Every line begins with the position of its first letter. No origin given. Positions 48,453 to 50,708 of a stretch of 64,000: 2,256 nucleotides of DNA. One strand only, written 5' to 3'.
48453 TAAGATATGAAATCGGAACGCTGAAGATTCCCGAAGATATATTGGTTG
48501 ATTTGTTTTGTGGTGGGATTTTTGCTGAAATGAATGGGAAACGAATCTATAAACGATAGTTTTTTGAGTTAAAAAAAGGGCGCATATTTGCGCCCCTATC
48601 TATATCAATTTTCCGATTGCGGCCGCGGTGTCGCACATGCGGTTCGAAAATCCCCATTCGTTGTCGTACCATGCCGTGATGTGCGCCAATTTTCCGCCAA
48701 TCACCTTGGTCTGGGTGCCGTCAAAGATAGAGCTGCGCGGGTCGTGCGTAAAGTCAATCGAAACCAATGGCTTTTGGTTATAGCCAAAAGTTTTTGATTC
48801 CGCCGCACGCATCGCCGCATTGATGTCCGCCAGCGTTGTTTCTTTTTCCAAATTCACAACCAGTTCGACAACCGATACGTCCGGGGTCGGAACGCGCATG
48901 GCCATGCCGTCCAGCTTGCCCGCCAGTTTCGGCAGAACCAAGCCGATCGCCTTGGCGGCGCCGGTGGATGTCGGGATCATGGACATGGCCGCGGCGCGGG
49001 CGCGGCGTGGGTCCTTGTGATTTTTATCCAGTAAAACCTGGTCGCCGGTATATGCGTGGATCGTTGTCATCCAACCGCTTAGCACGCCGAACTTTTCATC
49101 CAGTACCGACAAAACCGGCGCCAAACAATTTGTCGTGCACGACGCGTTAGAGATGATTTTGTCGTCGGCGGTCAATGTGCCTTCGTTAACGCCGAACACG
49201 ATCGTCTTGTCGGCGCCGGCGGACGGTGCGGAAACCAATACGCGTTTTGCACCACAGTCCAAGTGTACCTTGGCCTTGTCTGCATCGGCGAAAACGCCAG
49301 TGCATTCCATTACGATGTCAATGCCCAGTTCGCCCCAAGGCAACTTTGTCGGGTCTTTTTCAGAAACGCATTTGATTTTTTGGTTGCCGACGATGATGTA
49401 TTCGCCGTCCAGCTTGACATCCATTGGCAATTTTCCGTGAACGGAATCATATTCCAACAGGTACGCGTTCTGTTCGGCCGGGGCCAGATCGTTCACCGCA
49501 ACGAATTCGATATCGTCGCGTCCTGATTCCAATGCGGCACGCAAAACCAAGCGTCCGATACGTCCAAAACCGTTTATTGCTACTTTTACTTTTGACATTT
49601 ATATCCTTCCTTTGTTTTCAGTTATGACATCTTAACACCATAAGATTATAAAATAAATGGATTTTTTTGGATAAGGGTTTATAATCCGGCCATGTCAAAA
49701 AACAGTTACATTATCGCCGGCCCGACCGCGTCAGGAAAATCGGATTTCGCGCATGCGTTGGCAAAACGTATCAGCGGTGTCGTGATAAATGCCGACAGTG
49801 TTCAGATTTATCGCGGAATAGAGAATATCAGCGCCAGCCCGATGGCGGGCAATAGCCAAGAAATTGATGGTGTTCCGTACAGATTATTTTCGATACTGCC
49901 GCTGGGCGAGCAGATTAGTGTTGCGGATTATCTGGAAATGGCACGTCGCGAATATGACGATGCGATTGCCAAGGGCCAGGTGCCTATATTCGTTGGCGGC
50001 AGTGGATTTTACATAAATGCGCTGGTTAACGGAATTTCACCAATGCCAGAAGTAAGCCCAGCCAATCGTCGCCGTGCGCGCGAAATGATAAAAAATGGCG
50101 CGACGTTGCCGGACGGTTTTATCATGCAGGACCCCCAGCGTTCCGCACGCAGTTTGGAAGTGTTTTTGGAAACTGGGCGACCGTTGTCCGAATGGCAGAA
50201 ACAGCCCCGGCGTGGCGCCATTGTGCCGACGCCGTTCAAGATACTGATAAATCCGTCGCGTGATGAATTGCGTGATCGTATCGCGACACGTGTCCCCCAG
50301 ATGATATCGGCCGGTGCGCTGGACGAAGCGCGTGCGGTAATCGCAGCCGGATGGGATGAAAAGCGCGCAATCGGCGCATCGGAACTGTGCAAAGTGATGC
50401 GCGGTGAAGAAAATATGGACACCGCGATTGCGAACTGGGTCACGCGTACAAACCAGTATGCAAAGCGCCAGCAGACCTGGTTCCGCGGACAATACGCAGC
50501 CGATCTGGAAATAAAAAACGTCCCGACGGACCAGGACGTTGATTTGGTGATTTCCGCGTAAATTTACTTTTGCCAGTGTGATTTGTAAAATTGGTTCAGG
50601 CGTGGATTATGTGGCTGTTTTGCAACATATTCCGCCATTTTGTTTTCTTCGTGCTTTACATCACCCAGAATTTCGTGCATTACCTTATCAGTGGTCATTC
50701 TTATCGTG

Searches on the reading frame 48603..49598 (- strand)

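Call 67: search_protein_families(library=pfam, proteins=[window:48603-49598:-], max_evalue=0.01)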
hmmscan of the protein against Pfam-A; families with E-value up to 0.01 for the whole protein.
window:48603-49598:- (332 aa): 2 families
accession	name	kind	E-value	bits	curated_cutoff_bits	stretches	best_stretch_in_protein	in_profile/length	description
PF02800.25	Gp_dh_C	-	4.7e-60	202.2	24.4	1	159-311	1-158/158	Glyceraldehyde 3-phosphate dehydrogenase, C-terminal domain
PF00044.30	Gp_dh_N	-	3.6e-39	133.6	31.7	1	4-105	1-100/101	Glyceraldehyde 3-phosphate dehydrogenase, NAD binding domain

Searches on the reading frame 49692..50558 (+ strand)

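Call 75: search_protein_families(library=pfam, proteins=[window:49692-50558:+], max_evalue=0.001)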
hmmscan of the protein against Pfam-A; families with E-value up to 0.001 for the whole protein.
window:49692-50558:+ (289 aa): 3 families
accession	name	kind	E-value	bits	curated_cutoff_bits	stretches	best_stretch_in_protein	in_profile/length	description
PF01715.23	IPPT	-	2.8e-52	178.2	23.6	1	38-266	1-242/243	IPP transferase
PF01745.22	IPT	-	4e-07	30.1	20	1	5-54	3-52/233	Isopentenyl transferase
PF13671.12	AAA_33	-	0.00096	19.9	27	0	7-37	3-33/143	AAA domain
